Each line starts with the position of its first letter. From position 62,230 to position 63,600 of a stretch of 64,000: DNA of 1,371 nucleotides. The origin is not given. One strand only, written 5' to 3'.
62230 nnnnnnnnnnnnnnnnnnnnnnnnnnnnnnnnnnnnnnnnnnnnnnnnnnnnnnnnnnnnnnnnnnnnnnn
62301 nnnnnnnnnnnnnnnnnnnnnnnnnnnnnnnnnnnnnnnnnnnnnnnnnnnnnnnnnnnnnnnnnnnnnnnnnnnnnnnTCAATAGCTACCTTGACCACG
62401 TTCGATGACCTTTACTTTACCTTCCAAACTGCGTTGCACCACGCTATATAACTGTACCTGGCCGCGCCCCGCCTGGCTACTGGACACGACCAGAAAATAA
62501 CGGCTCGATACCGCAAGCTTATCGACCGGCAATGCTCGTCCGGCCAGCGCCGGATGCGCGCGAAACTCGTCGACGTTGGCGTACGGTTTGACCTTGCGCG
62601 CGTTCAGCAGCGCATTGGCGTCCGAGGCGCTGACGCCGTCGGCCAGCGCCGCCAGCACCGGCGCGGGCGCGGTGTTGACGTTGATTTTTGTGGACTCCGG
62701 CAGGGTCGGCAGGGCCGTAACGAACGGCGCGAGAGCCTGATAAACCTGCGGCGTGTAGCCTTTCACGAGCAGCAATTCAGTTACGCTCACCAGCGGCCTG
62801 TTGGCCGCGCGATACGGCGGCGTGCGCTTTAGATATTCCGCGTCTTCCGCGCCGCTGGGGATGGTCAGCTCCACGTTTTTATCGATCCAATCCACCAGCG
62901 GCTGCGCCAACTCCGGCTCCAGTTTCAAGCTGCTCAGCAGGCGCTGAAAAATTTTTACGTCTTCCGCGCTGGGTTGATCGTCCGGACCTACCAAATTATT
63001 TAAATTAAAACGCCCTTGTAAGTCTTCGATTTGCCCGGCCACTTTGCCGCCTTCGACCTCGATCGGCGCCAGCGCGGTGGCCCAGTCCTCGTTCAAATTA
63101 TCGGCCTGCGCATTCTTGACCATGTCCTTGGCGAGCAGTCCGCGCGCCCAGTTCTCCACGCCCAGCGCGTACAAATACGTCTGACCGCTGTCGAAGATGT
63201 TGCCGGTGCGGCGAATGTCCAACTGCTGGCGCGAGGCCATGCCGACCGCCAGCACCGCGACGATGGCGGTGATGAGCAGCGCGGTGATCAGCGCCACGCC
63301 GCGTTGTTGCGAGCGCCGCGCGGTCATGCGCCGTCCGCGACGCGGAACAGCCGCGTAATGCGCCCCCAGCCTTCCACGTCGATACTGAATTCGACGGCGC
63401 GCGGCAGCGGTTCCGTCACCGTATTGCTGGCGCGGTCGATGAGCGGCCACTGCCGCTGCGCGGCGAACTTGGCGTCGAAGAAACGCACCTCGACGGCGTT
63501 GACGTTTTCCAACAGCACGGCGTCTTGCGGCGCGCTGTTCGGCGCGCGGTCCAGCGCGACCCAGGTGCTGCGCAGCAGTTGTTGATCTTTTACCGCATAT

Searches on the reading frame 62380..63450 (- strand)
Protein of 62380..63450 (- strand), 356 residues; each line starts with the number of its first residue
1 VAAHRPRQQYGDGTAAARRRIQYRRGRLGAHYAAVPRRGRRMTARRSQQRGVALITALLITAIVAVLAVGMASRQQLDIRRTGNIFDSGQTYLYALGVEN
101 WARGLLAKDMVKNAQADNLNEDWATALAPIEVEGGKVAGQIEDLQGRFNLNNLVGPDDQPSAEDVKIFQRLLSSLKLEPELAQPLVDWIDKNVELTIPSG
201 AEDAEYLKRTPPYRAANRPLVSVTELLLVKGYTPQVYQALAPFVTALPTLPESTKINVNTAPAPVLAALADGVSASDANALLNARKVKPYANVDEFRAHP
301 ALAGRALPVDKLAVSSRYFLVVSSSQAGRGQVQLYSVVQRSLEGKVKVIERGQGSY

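Call 8: search_protein_families(library=ncbifam, proteins=[window:62380-63450:-], max_evalue=0.001)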
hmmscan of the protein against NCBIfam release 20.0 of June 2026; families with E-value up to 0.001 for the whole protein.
window:62380-63450:- (356 aa): 2 families
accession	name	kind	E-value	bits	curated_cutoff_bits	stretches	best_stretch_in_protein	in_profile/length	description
NF037980.1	T2SS_GspK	equivalog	9e-99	330.9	130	1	49-351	1-307/307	type II secretion system minor pseudopilin GspK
TIGR02600.1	Verru_Chthon_A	subfamily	4.6e-05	21.5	332.3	0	51-82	1-32/1296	Verru_Chthon cassette protein A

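Call 53: find_encoding_contigs(protein=window:62380-63327:-, flank=10000, max_places=2)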
Protein window:62380-63327:- (315 aa): 8 contigs read that carry it; 2 places shown.
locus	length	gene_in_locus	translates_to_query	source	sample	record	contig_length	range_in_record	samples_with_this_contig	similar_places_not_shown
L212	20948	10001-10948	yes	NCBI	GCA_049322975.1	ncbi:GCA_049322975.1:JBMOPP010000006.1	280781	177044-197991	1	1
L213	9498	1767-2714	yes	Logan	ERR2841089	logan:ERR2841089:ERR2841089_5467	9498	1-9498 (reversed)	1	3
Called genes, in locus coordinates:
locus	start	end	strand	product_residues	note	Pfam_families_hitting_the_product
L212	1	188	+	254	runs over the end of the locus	PF20260:PUA_4, PF04452:Methyltrans_RNA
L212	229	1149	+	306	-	PF01218:Coprogen_oxidas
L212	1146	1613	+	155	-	PF00856:SET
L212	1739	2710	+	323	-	PF11356:T2SSC, PF17820:PDZ_6 (faint)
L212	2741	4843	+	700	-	PF21305:type_II_gspD_N0, PF03958:Secretin_N, PF00263:Secretin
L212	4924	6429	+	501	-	PF05157:MshEN (weak), PF13191:AAA_16 (faint), PF13401:AAA_22 (faint), PF22341:GSPE_N1E, PF00437:T2SSE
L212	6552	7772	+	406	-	PF28597:T2SSF_N, PF00482:T2SSF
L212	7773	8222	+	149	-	PF07963:N_methyl, PF08334:T2SSG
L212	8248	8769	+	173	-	PF12019:GspH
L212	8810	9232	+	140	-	PF07963:N_methyl, PF02501:T2SSI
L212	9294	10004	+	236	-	PF07963:N_methyl, PF11612:T2SSJ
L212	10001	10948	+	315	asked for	PF21687:T2SSK_1st, PF12836:HHH_3 (faint), PF03934:T2SSK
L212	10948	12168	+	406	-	PF05134:T2SSL, PF12693:GspL_C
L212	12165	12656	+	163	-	PF04612:T2SSM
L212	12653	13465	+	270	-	PF01203:T2SSN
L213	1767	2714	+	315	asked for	PF21687:T2SSK_1st, PF12836:HHH_3 (faint), PF03934:T2SSK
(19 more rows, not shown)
